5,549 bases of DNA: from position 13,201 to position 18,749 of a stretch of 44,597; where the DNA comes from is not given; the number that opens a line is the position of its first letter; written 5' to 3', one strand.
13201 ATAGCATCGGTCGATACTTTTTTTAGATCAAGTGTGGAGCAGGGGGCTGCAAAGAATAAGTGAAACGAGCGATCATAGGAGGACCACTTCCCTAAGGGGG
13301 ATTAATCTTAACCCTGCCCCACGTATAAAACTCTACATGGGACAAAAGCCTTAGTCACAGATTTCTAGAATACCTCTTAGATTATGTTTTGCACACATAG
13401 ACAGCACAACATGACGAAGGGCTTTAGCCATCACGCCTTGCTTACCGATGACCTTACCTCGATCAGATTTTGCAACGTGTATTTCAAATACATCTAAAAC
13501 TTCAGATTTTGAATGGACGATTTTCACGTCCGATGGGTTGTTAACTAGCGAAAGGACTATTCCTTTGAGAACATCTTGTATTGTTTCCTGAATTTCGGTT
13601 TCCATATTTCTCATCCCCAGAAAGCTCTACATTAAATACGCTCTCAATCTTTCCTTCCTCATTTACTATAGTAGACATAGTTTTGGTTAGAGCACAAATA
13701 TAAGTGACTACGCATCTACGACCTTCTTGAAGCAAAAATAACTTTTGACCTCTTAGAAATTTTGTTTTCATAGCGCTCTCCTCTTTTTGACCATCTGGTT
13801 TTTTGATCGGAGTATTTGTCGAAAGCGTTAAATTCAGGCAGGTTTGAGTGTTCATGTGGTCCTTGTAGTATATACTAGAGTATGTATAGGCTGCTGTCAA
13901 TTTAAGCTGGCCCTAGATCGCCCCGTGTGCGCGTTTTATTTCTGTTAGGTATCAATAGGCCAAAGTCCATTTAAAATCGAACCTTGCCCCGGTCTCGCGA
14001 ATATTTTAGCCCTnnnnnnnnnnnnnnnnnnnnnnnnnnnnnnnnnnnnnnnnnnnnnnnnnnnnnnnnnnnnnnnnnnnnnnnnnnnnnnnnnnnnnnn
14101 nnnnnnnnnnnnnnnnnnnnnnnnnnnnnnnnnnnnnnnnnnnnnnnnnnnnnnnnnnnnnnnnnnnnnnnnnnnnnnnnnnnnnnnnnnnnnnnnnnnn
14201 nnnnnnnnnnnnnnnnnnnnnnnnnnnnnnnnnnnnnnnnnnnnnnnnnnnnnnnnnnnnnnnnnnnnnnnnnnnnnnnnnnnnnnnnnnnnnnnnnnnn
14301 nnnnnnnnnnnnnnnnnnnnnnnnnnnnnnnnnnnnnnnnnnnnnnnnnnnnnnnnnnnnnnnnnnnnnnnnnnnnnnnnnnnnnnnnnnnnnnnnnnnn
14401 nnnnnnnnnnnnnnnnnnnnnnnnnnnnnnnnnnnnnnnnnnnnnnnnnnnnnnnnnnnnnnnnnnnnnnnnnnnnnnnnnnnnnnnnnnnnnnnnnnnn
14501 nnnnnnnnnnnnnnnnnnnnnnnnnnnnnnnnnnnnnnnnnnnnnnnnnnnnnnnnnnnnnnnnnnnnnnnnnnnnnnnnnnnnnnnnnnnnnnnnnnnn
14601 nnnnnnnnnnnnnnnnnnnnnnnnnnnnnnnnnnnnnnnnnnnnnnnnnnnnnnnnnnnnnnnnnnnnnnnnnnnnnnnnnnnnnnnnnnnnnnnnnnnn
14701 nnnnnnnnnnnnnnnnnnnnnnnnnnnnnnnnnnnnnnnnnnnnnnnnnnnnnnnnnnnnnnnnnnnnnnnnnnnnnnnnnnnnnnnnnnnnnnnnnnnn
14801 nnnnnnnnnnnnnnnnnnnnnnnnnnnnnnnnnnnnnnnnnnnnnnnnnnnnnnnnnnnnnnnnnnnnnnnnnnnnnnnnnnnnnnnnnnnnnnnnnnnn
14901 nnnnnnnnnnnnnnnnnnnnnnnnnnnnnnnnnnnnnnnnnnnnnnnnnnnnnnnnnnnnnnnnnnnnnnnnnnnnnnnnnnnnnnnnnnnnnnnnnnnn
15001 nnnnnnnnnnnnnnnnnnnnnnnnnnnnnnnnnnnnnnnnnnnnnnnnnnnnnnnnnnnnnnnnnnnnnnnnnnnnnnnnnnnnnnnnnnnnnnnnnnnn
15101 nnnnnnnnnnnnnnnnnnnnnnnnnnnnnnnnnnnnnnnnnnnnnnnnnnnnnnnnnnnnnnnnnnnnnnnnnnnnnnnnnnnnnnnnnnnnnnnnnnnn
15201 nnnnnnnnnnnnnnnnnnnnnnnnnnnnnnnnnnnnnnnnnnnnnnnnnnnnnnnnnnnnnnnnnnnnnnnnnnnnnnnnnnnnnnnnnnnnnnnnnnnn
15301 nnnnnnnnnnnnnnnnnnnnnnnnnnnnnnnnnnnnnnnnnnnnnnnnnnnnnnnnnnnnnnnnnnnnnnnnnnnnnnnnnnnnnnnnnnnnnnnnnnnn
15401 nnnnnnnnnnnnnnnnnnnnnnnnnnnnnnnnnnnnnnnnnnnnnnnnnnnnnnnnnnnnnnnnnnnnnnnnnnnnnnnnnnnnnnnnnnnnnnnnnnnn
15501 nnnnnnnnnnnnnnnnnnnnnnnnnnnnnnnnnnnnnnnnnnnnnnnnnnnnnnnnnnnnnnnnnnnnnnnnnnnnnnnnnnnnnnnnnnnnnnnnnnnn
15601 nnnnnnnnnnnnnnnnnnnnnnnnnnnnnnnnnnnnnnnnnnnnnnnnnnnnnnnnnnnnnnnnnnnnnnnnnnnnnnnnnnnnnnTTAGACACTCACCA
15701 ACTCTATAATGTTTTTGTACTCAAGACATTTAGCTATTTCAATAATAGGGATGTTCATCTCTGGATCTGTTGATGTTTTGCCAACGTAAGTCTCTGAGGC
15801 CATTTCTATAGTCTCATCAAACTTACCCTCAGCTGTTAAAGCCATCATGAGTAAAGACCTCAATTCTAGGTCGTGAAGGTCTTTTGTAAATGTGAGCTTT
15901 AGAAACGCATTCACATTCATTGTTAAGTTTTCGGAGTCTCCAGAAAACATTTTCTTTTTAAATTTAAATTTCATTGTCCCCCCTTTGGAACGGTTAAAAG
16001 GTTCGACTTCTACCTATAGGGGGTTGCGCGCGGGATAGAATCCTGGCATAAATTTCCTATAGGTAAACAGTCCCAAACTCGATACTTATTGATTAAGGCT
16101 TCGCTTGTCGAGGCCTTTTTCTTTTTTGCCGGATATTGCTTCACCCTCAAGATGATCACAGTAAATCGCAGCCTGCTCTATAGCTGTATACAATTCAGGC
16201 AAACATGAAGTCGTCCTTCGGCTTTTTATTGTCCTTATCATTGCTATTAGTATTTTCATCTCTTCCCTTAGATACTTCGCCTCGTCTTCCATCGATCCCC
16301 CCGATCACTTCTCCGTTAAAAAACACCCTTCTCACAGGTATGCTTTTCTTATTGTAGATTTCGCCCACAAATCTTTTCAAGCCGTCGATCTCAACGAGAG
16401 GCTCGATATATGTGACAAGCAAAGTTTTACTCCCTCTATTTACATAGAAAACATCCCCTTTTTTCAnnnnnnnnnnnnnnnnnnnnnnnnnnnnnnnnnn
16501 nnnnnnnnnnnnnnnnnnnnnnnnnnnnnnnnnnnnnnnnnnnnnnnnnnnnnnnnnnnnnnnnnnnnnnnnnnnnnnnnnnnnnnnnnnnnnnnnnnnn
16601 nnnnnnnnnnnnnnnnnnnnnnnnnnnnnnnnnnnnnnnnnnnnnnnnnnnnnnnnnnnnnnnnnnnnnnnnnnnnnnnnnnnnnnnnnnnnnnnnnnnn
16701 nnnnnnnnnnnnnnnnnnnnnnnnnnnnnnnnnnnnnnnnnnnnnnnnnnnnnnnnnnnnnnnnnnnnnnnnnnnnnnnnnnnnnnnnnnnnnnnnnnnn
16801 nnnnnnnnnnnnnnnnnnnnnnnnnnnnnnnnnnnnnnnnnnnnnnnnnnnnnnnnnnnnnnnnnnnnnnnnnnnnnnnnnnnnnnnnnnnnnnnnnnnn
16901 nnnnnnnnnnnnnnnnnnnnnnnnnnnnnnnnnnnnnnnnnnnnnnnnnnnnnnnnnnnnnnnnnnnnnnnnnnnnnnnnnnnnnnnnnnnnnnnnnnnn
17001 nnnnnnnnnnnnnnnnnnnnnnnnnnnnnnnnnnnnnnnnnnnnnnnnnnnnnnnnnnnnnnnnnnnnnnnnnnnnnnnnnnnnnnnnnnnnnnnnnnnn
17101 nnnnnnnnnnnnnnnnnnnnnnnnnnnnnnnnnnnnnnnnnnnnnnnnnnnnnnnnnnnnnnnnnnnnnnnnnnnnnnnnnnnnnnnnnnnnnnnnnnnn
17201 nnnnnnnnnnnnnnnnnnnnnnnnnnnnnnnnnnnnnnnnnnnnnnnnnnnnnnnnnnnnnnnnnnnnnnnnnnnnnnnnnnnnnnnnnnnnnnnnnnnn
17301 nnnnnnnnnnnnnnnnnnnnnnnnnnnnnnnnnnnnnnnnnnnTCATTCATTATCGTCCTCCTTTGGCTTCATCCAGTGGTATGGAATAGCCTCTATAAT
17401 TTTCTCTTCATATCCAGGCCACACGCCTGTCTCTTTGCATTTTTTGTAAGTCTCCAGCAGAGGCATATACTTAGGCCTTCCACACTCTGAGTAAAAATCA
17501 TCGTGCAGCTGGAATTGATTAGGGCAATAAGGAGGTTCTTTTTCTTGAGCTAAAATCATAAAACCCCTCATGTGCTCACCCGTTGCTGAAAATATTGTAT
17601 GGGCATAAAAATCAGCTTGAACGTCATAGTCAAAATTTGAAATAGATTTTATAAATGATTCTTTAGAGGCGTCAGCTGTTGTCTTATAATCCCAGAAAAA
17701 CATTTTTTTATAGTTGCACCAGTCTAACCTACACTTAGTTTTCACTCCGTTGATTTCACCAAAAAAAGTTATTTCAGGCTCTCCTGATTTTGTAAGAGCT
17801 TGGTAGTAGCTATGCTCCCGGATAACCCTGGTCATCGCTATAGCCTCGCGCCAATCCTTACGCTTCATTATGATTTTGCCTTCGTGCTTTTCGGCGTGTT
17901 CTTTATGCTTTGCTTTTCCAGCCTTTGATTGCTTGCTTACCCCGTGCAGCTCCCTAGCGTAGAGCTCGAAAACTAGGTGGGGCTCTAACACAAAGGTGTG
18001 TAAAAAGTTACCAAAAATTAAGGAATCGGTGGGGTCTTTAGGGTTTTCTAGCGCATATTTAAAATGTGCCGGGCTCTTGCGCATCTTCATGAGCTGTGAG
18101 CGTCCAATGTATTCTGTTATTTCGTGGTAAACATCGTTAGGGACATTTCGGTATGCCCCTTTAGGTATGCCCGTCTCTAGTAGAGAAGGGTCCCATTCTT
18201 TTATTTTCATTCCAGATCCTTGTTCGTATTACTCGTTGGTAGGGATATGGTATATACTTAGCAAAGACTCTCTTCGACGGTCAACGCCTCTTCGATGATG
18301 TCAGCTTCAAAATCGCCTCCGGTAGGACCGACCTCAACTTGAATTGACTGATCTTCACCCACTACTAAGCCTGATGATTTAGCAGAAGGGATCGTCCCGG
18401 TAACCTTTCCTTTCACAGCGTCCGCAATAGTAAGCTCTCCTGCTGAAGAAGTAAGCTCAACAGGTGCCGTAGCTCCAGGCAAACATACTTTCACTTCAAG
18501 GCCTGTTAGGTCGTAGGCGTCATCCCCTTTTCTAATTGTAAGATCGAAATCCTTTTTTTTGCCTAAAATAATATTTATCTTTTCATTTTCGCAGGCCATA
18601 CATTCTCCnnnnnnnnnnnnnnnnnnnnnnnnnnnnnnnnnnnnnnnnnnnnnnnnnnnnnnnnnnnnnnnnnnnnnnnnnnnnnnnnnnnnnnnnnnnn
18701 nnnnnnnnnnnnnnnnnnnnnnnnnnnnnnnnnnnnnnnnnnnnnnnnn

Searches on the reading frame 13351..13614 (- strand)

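Call 16: search_protein_families(library=pfam, proteins=[window:13351-13614:-], max_evalue=0.01)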
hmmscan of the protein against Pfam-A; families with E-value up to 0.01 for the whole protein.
window:13351-13614:- (87 aa): 1 family
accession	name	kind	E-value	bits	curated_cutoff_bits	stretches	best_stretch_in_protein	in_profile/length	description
PF13083.13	KH_KhpA-B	-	8.8e-16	58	32.1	1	14-85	2-73/73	KhpA/KhpB, KH domain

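Call 17: search_protein_families(library=phrogs, proteins=[window:13351-13614:-], max_evalue=0.001)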
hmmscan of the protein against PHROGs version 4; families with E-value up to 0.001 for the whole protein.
window:13351-13614:- (87 aa): 0 families

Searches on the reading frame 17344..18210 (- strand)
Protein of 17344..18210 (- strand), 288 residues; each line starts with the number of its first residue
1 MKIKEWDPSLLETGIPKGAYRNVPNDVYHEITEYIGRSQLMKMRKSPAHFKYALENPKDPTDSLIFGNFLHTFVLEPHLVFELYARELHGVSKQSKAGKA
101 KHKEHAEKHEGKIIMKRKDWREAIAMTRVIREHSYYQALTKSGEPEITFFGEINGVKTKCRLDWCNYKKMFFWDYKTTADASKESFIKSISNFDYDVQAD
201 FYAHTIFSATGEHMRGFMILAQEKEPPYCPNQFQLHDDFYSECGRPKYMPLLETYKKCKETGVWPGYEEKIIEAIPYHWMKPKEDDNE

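Call 16: search_protein_families(library=pfam, proteins=[window:17344-18210:-], max_evalue=0.01)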
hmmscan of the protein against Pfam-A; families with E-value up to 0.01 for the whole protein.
window:17344-18210:- (288 aa): 2 families
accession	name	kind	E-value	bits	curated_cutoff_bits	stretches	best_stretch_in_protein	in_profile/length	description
PF12684.13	DUF3799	-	5.5e-39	134.7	26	1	38-271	3-227/233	PDDEXK-like domain of unknown function (DUF3799)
PF14135.11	DUF4302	-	0.0055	17.1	27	1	77-182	84-203/241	Domain of unknown function (DUF4302)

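Call 17: search_protein_families(library=phrogs, proteins=[window:17344-18210:-], max_evalue=0.001)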
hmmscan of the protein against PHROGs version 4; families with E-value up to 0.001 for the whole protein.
window:17344-18210:- (288 aa): 3 families
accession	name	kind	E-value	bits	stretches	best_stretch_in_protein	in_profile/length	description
phrog_412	-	DNA, RNA and nucleotide metabolism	3.8e-74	251.5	1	17-286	136-412/440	exonuclease VIII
phrog_607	-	DNA, RNA and nucleotide metabolism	2.4e-16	60.2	1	17-266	577-858/883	exonuclease VII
phrog_1227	-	DNA, RNA and nucleotide metabolism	2e-14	54.5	1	98-227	63-205/268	exonuclease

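Call 35: find_related_loci(query=window:17344-18210:-, collection=viral_contigs, flank=6000)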
Query window:17344-18210:- (288 aa) in viral_contigs; peptide patterns used: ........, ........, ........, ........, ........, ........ (x = any residue, [..] = any of these).
51 stretches matched a pattern; 42 encode a relative of the query (tblastn E <= 1e-3); 42 distinct loci.
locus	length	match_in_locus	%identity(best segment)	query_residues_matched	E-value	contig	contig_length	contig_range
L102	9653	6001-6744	36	21-268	1e-33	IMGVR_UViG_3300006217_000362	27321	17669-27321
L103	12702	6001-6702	37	36-270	2e-33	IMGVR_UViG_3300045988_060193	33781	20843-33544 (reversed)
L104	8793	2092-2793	37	36-270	2e-33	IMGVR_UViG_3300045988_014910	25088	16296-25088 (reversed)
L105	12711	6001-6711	37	33-270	1e-33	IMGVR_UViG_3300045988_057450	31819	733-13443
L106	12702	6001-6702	37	36-270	2e-33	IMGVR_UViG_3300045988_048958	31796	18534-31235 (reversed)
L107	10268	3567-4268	37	36-270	2e-33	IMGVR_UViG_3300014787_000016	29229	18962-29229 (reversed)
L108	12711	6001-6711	37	33-270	2e-33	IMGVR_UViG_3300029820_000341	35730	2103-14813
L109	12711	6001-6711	37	33-270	3e-33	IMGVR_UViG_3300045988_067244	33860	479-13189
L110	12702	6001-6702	37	36-270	8e-33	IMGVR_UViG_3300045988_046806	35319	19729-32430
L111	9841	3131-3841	36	33-270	6e-33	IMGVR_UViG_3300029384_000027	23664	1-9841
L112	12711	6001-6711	36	33-270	6e-33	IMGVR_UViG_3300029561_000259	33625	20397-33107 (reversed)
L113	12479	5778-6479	36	33-267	1e-32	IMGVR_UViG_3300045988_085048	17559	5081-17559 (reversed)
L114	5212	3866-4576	36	33-270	1e-32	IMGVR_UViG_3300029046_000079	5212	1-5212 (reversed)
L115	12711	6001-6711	36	33-270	1e-32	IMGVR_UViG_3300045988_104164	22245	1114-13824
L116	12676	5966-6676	36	33-270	2e-32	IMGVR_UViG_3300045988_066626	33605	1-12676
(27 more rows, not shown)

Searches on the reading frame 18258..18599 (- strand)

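Call 16: search_protein_families(library=pfam, proteins=[window:18258-18599:-], max_evalue=0.01)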
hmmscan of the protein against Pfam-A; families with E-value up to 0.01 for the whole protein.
window:18258-18599:- (113 aa): 1 family
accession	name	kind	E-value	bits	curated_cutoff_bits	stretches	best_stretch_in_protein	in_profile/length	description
PF10651.15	BppU_N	-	0.00023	21.3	23.1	1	15-73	30-84/142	BppU N-terminal domain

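Call 17: search_protein_families(library=phrogs, proteins=[window:18258-18599:-], max_evalue=0.001)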
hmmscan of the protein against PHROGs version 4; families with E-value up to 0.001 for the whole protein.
window:18258-18599:- (113 aa): 0 families
